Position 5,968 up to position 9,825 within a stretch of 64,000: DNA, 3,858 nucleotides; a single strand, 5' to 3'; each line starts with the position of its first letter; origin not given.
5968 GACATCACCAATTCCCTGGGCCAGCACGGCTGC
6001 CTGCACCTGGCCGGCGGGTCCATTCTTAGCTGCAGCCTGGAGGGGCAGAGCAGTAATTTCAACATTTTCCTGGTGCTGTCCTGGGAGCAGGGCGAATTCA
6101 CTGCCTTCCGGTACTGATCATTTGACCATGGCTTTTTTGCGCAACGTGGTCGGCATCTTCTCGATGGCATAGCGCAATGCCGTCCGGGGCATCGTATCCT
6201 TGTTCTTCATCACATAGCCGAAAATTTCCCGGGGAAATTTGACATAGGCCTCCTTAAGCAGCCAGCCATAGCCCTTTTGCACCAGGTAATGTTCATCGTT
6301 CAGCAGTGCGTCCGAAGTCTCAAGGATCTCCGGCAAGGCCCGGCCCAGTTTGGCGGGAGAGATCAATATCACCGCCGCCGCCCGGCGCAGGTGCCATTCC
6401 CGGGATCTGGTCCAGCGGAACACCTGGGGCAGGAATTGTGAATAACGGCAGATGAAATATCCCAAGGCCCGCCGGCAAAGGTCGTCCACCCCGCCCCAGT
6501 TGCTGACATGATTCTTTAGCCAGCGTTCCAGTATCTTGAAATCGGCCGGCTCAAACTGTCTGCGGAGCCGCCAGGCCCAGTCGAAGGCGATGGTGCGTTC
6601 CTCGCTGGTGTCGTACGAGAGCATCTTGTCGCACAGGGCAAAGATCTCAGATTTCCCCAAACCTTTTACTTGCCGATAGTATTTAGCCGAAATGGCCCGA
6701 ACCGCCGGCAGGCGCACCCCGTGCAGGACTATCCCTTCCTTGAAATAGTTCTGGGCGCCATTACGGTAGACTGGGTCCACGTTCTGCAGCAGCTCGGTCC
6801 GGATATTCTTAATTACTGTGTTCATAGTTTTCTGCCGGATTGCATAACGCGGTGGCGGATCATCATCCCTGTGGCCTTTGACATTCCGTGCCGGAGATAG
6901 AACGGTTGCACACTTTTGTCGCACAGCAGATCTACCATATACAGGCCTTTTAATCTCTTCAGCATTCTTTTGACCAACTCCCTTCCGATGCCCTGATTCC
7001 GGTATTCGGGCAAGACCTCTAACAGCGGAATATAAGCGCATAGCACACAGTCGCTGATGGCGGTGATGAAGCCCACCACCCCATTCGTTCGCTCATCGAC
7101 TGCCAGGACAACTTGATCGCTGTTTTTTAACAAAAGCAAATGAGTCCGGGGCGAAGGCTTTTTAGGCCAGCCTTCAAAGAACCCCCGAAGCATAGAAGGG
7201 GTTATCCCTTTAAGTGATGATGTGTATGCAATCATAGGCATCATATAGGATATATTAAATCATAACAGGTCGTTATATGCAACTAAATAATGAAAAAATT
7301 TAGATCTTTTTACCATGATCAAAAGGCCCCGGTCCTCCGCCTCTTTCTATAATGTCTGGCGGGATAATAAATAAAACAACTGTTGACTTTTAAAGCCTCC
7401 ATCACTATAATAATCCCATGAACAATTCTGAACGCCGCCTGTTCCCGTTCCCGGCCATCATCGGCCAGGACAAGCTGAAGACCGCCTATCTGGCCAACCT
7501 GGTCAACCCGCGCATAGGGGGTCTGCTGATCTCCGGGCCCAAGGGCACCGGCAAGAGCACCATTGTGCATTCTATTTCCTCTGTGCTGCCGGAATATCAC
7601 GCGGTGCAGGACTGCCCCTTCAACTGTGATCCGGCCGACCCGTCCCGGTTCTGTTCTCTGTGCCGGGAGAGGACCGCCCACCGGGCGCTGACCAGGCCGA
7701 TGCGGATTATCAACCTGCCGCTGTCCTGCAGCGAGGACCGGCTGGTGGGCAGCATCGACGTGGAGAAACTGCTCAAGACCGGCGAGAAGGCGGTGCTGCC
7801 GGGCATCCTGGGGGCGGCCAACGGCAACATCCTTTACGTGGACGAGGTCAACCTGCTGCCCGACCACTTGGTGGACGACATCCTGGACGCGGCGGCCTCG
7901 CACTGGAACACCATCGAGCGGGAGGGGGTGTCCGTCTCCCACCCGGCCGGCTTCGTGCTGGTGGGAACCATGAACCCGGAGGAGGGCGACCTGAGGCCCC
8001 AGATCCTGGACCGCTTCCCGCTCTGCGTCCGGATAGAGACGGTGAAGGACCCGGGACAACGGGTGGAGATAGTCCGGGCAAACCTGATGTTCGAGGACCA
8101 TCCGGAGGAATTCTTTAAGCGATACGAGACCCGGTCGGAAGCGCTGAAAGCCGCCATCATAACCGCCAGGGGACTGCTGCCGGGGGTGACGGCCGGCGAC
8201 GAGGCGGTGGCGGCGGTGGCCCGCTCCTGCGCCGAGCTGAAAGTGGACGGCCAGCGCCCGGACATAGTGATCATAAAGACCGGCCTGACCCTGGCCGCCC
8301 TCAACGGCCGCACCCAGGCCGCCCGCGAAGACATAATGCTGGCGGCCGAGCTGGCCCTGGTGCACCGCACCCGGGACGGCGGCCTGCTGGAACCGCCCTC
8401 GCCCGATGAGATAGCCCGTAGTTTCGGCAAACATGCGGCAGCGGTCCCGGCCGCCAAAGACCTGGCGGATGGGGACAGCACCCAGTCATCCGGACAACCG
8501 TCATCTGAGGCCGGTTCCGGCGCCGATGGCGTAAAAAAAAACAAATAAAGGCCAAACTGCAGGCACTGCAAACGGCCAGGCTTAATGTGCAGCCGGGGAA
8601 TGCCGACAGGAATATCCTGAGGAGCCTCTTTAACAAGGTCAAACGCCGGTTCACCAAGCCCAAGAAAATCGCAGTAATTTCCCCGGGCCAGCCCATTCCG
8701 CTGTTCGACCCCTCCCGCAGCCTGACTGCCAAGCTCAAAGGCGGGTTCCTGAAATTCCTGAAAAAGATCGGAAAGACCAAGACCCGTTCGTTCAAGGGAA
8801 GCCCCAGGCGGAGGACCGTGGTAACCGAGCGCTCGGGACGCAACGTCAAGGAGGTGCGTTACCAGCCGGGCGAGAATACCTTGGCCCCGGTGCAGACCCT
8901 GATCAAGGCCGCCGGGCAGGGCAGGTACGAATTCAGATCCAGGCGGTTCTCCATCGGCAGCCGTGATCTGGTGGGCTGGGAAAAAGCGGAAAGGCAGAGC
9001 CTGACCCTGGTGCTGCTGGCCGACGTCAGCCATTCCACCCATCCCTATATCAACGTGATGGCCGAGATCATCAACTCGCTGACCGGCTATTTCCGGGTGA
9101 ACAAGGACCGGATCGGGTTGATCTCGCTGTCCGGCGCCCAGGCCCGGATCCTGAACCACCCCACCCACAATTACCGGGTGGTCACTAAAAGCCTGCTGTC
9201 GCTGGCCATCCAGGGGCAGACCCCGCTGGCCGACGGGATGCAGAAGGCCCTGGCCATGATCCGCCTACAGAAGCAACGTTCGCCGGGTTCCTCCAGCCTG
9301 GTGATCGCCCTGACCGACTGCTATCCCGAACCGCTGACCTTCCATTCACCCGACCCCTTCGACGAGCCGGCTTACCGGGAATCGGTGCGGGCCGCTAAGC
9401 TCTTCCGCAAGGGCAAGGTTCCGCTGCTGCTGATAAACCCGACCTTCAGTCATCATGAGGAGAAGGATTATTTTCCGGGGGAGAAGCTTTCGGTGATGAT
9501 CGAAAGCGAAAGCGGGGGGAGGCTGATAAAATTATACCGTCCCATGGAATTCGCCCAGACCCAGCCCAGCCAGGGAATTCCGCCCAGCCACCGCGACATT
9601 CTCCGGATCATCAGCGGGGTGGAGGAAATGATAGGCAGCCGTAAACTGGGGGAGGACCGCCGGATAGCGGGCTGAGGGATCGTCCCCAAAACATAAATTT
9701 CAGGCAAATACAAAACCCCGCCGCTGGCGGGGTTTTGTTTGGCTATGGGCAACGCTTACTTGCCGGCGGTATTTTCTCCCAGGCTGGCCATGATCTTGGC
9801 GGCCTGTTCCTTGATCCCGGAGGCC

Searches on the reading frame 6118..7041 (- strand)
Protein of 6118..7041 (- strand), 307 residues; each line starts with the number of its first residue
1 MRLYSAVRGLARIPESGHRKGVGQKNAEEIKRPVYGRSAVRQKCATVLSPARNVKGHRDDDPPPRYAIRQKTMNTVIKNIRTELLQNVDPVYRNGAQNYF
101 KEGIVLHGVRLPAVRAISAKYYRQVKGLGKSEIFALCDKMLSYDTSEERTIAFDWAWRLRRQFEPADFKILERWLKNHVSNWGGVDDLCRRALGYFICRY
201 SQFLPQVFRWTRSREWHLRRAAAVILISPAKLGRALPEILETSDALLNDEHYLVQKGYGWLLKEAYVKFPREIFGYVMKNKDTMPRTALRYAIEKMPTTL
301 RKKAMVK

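Call 45: search_protein_families(library=pfam, proteins=[window:6118-7041:-], max_evalue=0.001)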
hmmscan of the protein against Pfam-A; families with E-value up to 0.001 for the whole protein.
window:6118-7041:- (307 aa): 1 family
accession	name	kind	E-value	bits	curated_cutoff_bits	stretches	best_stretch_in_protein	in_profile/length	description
PF08713.17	DNA_alkylation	-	4.1e-48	164.3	21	1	80-296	1-213/213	DNA alkylation repair enzyme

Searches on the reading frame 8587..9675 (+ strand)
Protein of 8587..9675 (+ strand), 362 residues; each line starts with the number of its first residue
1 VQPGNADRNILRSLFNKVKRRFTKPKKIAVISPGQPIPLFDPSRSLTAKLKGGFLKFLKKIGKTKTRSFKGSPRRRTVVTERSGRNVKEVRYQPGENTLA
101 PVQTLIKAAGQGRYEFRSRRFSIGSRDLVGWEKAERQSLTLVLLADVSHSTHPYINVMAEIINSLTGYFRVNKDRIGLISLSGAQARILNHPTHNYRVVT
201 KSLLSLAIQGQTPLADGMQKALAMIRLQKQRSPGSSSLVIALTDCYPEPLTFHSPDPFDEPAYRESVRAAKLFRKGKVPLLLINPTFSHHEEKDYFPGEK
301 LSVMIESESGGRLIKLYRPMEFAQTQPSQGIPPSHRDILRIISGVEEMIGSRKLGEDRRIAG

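Call 45: search_protein_families(library=pfam, proteins=[window:8587-9675:+], max_evalue=0.001)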
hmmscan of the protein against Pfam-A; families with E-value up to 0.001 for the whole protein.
window:8587-9675:+ (362 aa): 2 families
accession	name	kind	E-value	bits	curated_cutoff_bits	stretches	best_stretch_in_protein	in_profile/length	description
PF13519.12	VWA_2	-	3.3e-09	37.8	27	1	141-244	1-105/107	von Willebrand factor type A domain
PF05762.20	VWA_CoxE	-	0.00038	20.4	26.4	1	127-170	45-88/222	VWA domain containing CoxE-like protein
